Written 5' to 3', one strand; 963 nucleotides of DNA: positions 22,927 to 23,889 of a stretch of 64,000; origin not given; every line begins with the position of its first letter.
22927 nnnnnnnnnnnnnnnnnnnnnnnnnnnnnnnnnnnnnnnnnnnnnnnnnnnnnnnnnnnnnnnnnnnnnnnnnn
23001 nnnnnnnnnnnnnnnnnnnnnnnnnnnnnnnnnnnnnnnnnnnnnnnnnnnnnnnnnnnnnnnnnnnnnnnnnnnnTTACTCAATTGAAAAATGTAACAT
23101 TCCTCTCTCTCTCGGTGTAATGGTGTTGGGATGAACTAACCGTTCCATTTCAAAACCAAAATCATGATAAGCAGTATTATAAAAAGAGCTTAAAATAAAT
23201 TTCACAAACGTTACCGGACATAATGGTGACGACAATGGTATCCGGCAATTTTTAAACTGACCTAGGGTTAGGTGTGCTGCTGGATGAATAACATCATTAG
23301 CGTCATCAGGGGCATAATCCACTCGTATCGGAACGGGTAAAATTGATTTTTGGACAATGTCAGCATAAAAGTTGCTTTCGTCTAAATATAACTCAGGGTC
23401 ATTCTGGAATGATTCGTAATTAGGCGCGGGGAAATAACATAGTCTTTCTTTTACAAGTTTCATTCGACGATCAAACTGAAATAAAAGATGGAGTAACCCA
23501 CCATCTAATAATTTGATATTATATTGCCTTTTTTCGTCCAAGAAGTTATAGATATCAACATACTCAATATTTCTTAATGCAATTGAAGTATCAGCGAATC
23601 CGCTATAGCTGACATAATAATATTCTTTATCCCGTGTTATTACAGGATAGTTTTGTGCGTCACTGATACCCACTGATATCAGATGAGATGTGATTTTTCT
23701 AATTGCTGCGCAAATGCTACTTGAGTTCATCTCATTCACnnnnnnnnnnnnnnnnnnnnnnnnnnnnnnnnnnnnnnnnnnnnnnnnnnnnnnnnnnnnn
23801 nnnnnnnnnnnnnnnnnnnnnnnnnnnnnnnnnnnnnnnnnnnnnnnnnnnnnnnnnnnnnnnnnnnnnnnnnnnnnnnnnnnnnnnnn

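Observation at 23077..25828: Candidate anti-phage defense operon (SF1 helicase-like ATPase plus 220-aa unknown protein) in the P4-satellite cargo hotspot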

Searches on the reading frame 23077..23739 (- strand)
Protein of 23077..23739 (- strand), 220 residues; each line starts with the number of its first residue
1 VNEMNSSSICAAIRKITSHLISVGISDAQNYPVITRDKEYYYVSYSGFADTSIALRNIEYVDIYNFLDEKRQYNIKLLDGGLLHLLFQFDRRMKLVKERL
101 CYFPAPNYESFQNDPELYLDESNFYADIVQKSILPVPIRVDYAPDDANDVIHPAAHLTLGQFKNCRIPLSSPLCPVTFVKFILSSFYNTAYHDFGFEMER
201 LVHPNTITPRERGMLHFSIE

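Call 3: search_protein_families(proteins=[window:23077-23739:-], library=padloc, max_evalue=0.01)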
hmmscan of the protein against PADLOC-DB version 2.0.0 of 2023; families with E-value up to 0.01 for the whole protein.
window:23077-23739:- (220 aa): 2 families
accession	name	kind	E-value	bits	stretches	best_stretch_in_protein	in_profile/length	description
PDLC02999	DUF2290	-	2e-77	257.6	1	4-219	2-220/222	-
PDLC02998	DUF2290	-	9.3e-59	196.4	1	27-219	3-195/195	-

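Call 4: search_protein_families(proteins=[window:23077-23739:-], library=ncbifam, max_evalue=0.01)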
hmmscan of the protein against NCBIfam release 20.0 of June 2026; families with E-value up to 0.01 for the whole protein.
window:23077-23739:- (220 aa): 0 families

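Call 8: profile_search(protein=window:23077-23739:-)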
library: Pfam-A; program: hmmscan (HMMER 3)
A. the first sequence (220 residues): domains with independent E <= 10: 1; with E <= 0.001: 1
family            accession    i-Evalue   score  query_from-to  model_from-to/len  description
DUF2290           PF10053.14    7.7e-48   163.0      30-219         6-204/204  Uncharacterized conserved protein (DUF2290)

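Call 21: find_homologous_proteins(query=window:23077-23739:-, max_evalue=0.001)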
Query window:23077-23739:- (220 aa): 372 proteins with E <= 0.001 among 437 candidates; the best 120 are listed.
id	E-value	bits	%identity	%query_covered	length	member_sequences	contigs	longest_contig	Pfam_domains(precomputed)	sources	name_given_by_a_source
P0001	3.2e-133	460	93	99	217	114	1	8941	PF10053.15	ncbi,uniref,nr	ncbi:DUF2290 domain-containing protein [Atlantibacter hermannii]|uniref:DUF2290 domain-containing pr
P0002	7.6e-118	410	81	99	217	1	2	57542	PF10053.15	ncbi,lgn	ncbi:TPA: DUF2290 domain-containing protein [Serratia marcescens]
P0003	1.3e-117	409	80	99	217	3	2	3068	PF10053.15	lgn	-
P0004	1.5e-114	399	77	99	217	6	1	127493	PF10053.15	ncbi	-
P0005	4.4e-105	368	88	83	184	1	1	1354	PF10053.15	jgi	-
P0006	1.8e-97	343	65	99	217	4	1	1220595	PF10053.15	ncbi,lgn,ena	-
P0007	2.1e-97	343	66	99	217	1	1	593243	PF10053.15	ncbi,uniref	ncbi:DUF2290 domain-containing protein [Erwinia billingiae]|uniref:DUF2290 domain-containing protein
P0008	2.7e-92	326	67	90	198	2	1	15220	PF10053.15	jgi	-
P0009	4.5e-85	303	59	99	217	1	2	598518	PF10053.15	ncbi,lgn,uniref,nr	ncbi:hypothetical protein SAMN05216522_101174 [Rosenbergiella nectarea]|uniref:DUF2290 domain-contai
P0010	4.6e-76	273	54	98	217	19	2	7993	PF10053.15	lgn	-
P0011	1.7e-73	265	56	98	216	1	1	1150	PF10053.15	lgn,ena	-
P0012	4.0e-73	264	54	94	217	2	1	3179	PF10053.15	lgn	-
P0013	5.0e-73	263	52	98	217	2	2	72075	PF10053.15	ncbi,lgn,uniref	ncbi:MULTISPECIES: DUF2290 domain-containing protein [unclassified Shewanella]|uniref:DUF2290 domain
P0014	5.2e-73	263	56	98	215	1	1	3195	PF10053.15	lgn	-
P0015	7.5e-73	263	55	94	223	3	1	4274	PF10053.15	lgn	-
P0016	4.1e-72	260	56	98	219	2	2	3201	PF10053.15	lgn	-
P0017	6.1e-72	260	51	98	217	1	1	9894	PF10053.15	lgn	-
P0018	1.3e-71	259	51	98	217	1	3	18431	PF10053.15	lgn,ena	-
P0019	1.5e-71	259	52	95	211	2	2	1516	PF10053.15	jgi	-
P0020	1.8e-71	258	56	98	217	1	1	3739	PF10053.15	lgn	-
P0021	2.2e-71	258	56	94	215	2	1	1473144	PF10053.15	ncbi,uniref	ncbi:DUF2290 domain-containing protein [Paraglaciecola sp. 2405UD69-4]|uniref:DUF2290 domain-contain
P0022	2.2e-71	258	52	98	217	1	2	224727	PF10053.15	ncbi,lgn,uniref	ncbi:DUF2290 domain-containing protein [Aeromonas sp. 600282]|uniref:DUF2290 domain-containing prote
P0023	4.2e-71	257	53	98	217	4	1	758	PF10053.15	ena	-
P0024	5.0e-71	257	51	98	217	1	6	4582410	PF10053.15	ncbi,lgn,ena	ncbi:DUF2290 domain-containing protein [Providencia rettgeri]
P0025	7.1e-71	256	50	98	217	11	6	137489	PF10053.15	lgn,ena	-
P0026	1.0e-70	256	52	98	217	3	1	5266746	PF10053.15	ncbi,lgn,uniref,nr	ncbi:DUF2290 domain-containing protein [Shewanella sp. WE21]|uniref:DUF2290 domain-containing protei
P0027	1.9e-70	255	52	98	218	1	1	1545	PF10053.15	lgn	-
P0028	2.3e-70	255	50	98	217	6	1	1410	PF10053.15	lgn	-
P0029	6.4e-70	253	54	98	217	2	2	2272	PF10053.15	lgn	-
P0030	9.6e-70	253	55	98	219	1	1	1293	PF10053.15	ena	-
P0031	2.0e-69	252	51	98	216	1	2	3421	PF10053.15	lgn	-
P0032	2.0e-69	252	50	98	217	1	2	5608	PF10053.15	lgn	-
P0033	2.6e-69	251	53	98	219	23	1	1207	PF10053.15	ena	-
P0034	3.8e-69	251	50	98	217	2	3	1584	PF10053.15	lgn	-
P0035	4.7e-69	250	54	98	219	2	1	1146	PF10053.15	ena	-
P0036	8.0e-69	250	51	98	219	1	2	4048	PF10053.15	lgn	-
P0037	8.6e-69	250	50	98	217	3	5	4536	PF10053.15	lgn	-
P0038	8.6e-69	250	52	95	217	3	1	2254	PF10053.15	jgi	-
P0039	3.3e-68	248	52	95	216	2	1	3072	PF10053.15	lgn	-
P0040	1.9e-67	245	54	97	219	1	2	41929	PF10053.15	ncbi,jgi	ncbi:DUF2290 domain-containing protein [Vibrio splendidus]|jgi:hypothetical protein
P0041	8.1e-67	243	51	98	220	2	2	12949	PF10053.15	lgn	-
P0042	1.4e-66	242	50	98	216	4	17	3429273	PF10053.15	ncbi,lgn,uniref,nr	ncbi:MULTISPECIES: DUF2290 domain-containing protein [Vibrio harveyi group]|uniref:DUF2290 domain-co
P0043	5.9e-66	240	52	98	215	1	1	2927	PF10053.15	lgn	-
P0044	1.9e-65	239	51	89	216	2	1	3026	PF10053.15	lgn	-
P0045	6.1e-65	237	53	90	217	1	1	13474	PF10053.15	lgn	-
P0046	1.7e-63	232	56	84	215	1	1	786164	PF10053.15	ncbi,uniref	ncbi:DUF2290 domain-containing protein [Pseudoalteromonas xiamenensis]|uniref:DUF2290 domain-contain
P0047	2.0e-63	232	50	98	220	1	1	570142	PF10053.15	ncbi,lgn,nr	ncbi:DUF2290 domain-containing protein [Vibrio parahaemolyticus]|nr:DUF2290 domain-containing protei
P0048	2.5e-63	232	50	96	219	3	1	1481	PF10053.15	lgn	-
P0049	2.3e-62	229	49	96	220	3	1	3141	PF10053.15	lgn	-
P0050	4.6e-62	228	56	85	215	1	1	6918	PF10053.15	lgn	-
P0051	1.7e-61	226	49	98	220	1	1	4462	PF10053.15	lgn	-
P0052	2.2e-61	225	55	84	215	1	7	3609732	PF10053.15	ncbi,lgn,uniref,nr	ncbi:hypothetical protein PS1M3_11360 [Pseudoalteromonas sp. PS1M3]|uniref:DUF2290 domain-containing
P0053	2.9e-61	225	49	94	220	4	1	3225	PF10053.15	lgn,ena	-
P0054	1.4e-59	220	48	96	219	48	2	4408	PF10053.15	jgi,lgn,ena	-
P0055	3.7e-59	218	48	96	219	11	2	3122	PF10053.15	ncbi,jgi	jgi:hypothetical protein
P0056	3.8e-59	218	47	96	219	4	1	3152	PF10053.15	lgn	-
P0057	5.7e-59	218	47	98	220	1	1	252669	PF10053.15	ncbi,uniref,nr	ncbi:conserved hypothetical protein [Planktothrix serta PCC 8927]|uniref:DUF2290 domain-containing p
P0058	9.0e-59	217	48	96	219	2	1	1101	PF10053.15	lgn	-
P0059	9.8e-59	217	48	96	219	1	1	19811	PF10053.15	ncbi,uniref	ncbi:DUF2290 domain-containing protein [Microcoleus sp. w2-18bC1]|uniref:DUF2290 domain-containing p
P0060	1.2e-58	216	46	98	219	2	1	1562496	PF10053.15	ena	-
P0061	1.7e-58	216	47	96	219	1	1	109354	PF10053.15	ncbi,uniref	ncbi:DUF2290 domain-containing protein [Microcoleus sp. Pol7_A1]|uniref:DUF2290 domain-containing pr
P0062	1.8e-58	216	48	96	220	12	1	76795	PF10053.15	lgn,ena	-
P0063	4.7e-58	215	47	96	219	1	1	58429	PF10053.15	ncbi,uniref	ncbi:DUF2290 domain-containing protein [Microcoleus sp. MON1_C5]|uniref:DUF2290 domain-containing pr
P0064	4.7e-58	215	49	94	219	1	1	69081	PF10053.15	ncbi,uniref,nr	ncbi:DUF2290 domain-containing protein [Nostoc sp. CMAA1605]|uniref:DUF2290 domain-containing protei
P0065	8.9e-58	214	47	99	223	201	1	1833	PF10053.15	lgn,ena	-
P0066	1.2e-57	213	48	95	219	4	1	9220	PF10053.15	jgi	jgi:hypothetical protein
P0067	1.2e-57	213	49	95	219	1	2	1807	PF10053.15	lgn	-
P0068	1.7e-57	213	47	98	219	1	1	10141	PF10053.15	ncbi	ncbi:MAG: DUF2290 domain-containing protein [Xenococcaceae cyanobacterium]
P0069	1.8e-57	213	49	95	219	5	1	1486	PF10053.15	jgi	jgi:hypothetical protein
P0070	2.1e-57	212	47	96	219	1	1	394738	PF10053.15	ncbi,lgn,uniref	ncbi:DUF2290 domain-containing protein [Tumidithrix helvetica PCC 7403]|uniref:DUF2290 domain-contai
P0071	2.3e-57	212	49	96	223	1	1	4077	PF10053.15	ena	-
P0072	2.6e-57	212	51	89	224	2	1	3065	PF10053.15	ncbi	ncbi:MAG: DUF2290 domain-containing protein [Xenococcus sp. (in: cyanobacteria)]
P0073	2.7e-57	212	47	96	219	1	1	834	PF10053.15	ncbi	-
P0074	2.8e-57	212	47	98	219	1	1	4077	PF10053.15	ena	-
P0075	2.8e-57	212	47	98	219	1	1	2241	PF10053.15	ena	-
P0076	4.1e-57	211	48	96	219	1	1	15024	PF10053.15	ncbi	ncbi:MAG TPA: DUF2290 domain-containing protein [Stenomitos sp.]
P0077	4.9e-57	211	49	94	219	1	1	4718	PF10053.15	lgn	-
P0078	5.1e-57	211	46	99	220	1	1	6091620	PF10053.15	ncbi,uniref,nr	ncbi:DUF2290 domain-containing protein [Gloeothece verrucosa]|uniref:DUF2290 domain-containing prote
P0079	5.7e-57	211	49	97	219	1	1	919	PF10053.15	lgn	-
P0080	6.6e-57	211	46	96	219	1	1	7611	PF10053.15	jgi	jgi:hypothetical protein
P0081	1.6e-56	210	48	97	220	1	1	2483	PF10053.15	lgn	-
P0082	1.8e-56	209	48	98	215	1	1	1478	PF10053.15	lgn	-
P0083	1.8e-56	209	46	98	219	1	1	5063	PF10053.15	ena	-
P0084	1.9e-56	209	48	98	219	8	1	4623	PF10053.15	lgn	-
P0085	2.2e-56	209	51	91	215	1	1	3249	PF10053.15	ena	-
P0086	2.3e-56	209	47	94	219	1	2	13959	PF10053.15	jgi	jgi:hypothetical protein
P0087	2.3e-56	209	51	91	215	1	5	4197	PF10053.15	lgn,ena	-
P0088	2.7e-56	209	48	98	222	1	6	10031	PF10053.15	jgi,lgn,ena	-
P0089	3.2e-56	209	47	99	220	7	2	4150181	PF10053.15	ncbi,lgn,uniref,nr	ncbi:DUF2290 domain-containing protein [Geminocystis sp. NIES-3709]|uniref:DUF2290 domain-containing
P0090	3.2e-56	209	47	98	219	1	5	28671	PF10053.15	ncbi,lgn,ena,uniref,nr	ncbi:DUF2290 domain-containing protein [Crocosphaera sp.]|uniref:DUF2290 domain-containing protein n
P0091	4.6e-56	208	46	94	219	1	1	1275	PF10053.15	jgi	jgi:hypothetical protein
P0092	5.7e-56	208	49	91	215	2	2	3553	PF10053.15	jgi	jgi:hypothetical protein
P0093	6.7e-56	207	50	93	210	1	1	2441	PF10053.15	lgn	-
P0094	7.0e-56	207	47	96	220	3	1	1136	PF10053.15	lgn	-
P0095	7.9e-56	207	46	98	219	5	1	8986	PF10053.15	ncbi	-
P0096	8.7e-56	207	47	99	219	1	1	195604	PF10053.15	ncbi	ncbi:MAG: DUF2290 domain-containing protein [Nostoc sp.]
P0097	1.1e-55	207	46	98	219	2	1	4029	PF10053.15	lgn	-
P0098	1.2e-55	207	47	96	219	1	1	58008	PF10053.15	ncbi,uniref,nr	ncbi:DUF2290 domain-containing protein [Argonema antarcticum]|uniref:DUF2290 domain-containing prote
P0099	1.2e-55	207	46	98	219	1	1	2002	PF10053.15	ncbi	-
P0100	1.3e-55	207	47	96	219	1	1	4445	PF10053.15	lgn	-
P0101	1.4e-55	206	46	98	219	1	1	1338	PF10053.15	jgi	jgi:hypothetical protein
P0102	1.5e-55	206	48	98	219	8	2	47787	PF10053.15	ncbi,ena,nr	ncbi:MAG TPA: DUF2290 domain-containing protein [Cyanobacteria bacterium UBA8553]|nr:DUF2290 domain-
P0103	1.6e-55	206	46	98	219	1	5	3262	PF10053.15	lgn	-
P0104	1.6e-55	206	47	96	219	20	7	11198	PF10053.15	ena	-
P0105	1.8e-55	206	49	91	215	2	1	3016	PF10053.15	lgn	-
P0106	2.0e-55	206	48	96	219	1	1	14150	PF10053.15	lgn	-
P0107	2.0e-55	206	46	97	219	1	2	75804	PF10053.15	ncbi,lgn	-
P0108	2.2e-55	206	49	96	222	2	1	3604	PF10053.15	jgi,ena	-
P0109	2.6e-55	206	48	96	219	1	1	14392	PF10053.15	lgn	-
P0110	2.7e-55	206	48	97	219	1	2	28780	PF10053.15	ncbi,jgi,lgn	ncbi:MAG: DUF2290 domain-containing protein [Dolichospermum sp.]|jgi:hypothetical protein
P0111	2.9e-55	205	46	96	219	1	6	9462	PF10053.15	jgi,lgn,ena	-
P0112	3.2e-55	205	48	96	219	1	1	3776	PF10053.15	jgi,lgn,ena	jgi:hypothetical protein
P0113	3.5e-55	205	49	91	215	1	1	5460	PF10053.15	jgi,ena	-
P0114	3.7e-55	205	45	98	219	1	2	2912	PF10053.15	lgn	-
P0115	4.1e-55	205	46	94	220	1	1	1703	PF10053.15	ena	-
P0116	4.8e-55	205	46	96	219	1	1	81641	PF10053.15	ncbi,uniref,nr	ncbi:DUF2290 domain-containing protein [Trichocoleus sp. FACHB-262]|uniref:DUF2290 domain-containing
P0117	5.7e-55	204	46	98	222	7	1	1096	PF10053.15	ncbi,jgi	jgi:hypothetical protein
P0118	7.0e-55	204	46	94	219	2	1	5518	PF10053.15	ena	-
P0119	7.4e-55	204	44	96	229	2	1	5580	PF10053.15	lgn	-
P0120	8.1e-55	204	47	98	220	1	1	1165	PF10053.15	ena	-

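Call 34: search_solved_structures(query=A1, max_evalue=10)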
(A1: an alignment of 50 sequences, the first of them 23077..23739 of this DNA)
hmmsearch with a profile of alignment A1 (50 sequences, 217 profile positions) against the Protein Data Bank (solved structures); distinct sequences matched with E-value up to 10: 0.

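Call 40: search_protein_families(proteins=[window:23077-23739:-], library=phrogs, max_evalue=0.00001)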
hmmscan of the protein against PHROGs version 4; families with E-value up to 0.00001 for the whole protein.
window:23077-23739:- (220 aa): 0 families

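Call 41: search_dna_similar(query=window:23077-23739:-, collection=phages, mode=protein, max_rows=25)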
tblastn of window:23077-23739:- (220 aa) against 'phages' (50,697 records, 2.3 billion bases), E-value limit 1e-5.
No match.

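Call 42: predict_structure(alignment_id=A1)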
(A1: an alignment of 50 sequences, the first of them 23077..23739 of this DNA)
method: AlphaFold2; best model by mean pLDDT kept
length: 220 residues; sequences in the alignment: 50
mean_pLDDT: 81.5   pTM: 0.80
mean pLDDT of the five models: 81.5, 81.4, 80.0, 79.4, 78.9
residues with pLDDT >= 90: 95; 70-90: 74; 50-70: 37; < 50: 14
segments of 3 or more residues with pLDDT < 50: 123-129
pLDDT, mean of each block of 10 residues (from residue 1): 82 94 91 95 90 69 90 93 96 94 78 51 49 72 90 88 75 91 75 67 87 74
secondary structure, 60 per line:
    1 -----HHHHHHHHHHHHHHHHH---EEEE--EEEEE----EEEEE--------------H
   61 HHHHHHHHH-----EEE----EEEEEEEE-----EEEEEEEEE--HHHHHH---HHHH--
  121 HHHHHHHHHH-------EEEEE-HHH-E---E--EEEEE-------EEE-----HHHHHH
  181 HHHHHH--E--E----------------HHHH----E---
elements in order: H6-22 E26-29 E32-36 E41-45 H60-69 E75-77 E82-89 E95-103 H106-111 H115-118 H121-130 E138-142 E155-159 E167-169 H175-186 H209-212

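Call 45: find_encoding_contigs(protein=P0078, flank=6000, max_places=2)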
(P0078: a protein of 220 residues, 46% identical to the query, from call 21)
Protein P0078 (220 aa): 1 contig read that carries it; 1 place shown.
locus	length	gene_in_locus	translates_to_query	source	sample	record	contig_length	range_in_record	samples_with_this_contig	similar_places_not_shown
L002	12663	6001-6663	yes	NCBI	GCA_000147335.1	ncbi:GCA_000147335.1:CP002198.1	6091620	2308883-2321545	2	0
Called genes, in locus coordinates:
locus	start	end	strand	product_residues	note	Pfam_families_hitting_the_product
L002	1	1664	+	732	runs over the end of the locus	PF13567:DUF4131, PF03772:Competence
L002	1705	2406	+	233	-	PF01209:Ubie_methyltran (weak), PF13489:Methyltransf_23, PF13847:Methyltransf_31, PF08241:Methyltransf_11, PF08242:Methyltransf_12, PF13649:Methyltransf_25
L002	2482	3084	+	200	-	PF05685:Uma2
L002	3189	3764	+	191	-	PF05685:Uma2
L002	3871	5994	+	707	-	PF00580:UvrD-helicase (faint), PF13538:UvrD_C_2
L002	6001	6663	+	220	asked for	PF10053:DUF2290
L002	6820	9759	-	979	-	PF02347:GDC-P, PF00266:Aminotran_5 (faint), PF02347:GDC-P, PF01212:Beta_elim_lyase (weak), PF21478:GcvP2_C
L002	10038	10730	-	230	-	-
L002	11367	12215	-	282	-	-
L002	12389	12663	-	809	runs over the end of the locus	PF01588:tRNA_bind, PF03483:B3_4, PF03484:B5, PF17759:tRNA_synthFbeta, PF03147:FDX-ACB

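Call 46: find_encoding_contigs(protein=P0042, flank=6000, max_places=3)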
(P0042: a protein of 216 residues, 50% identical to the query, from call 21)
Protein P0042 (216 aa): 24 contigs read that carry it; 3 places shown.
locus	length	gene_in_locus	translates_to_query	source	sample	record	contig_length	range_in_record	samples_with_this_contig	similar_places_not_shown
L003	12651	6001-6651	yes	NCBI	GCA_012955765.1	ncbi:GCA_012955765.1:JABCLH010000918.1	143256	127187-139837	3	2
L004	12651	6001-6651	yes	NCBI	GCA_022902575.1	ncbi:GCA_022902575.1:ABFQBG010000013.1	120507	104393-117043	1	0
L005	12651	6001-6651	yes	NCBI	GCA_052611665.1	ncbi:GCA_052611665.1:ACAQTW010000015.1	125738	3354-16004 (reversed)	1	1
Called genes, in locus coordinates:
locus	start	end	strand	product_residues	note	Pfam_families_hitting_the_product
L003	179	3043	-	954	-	PF03175:DNA_pol_B_2 (weak)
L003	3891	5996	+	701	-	PF00580:UvrD-helicase (faint), PF13538:UvrD_C_2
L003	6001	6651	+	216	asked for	PF10053:DUF2290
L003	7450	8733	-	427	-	PF01522:Polysacc_deac_1, PF02839:CBM_5_12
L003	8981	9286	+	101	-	PF02302:PTS_IIB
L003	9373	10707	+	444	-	PF02378:PTS_EIIC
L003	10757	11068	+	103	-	PF02255:PTS_IIA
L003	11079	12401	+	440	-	PF02056:Glyco_hydro_4, PF11975:Glyco_hydro_4C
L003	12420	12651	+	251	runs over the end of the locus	PF04794:YdjC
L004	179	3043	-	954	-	PF03175:DNA_pol_B_2 (weak)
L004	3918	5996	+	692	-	PF00580:UvrD-helicase (faint), PF13538:UvrD_C_2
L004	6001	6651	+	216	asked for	PF10053:DUF2290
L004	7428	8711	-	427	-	PF01522:Polysacc_deac_1, PF02839:CBM_5_12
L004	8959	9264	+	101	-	PF02302:PTS_IIB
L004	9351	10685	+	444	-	PF02378:PTS_EIIC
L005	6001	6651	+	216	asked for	PF10053:DUF2290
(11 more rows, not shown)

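Call 58: fold_search(model_id=the predicted structure, library=afdb50)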
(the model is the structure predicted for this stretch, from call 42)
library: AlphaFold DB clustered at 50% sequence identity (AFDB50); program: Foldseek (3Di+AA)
matches with E <= 10: 817; with E <= 0.001: 169
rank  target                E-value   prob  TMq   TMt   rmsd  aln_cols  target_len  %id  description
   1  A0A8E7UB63            2.9e-35  1.00  0.86  0.87   6.6       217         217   90  DUF2290 domain-containing protein [Salmonella enterica]
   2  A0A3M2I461            1.1e-21  1.00  0.81  0.80   6.7       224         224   44  DUF2290 domain-containing protein [Solilutibacter pythonis]
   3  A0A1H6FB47            6.2e-21  1.00  0.82  0.84   6.6       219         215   43  DUF2290 domain-containing protein [Candidatus Venteria ishoeyi]
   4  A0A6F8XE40            1.4e-20  1.00  0.85  0.82   7.0       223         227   40  DUF2290 domain-containing protein [Vreelandella aquamarina]
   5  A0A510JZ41            1.4e-20  1.00  0.84  0.81   6.4       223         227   34  DUF2290 domain-containing protein [Leptotrichia trevisanii]
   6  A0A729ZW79            1.4e-20  1.00  0.82  0.82   6.4       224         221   38  DUF2290 domain-containing protein [Salmonella enterica subsp. enterica serovar 4,[5],12:b:-]
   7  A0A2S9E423            4.5e-20  1.00  0.82  0.83   6.6       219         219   39  DUF2290 domain-containing protein [Pseudomonas cedrina]
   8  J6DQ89                6.8e-20  1.00  0.84  0.83   6.6       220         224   38  DUF2290 domain-containing protein
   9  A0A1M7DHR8            7.3e-20  1.00  0.80  0.80   7.2       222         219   43  Uncharacterized conserved protein [Chryseobacterium contaminans]
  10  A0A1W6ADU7            8.7e-20  1.00  0.81  0.81   7.1       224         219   40  DUF2290 domain-containing protein [Bacillus mycoides]
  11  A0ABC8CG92            1.4e-19  1.00  0.83  0.83   6.6       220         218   33  DUF2290 domain-containing protein [Acetobacter oryzifermentans]
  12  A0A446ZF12            2.5e-19  1.00  0.82  0.82   6.5       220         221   36  DUF2290 domain-containing protein [Acinetobacter calcoaceticus]
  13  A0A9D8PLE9            2.9e-19  1.00  0.83  0.80   6.7       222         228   40  DUF2290 domain-containing protein
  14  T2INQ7                5.2e-19  1.00  0.70  0.83   6.4       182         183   47  DUF2290 domain-containing protein [Crocosphaera watsonii WH 0005]
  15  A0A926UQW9            7.9e-19  1.00  0.77  0.73   7.1       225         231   37  DUF2290 domain-containing protein [Pseudanabaena cinerea FACHB-1277]
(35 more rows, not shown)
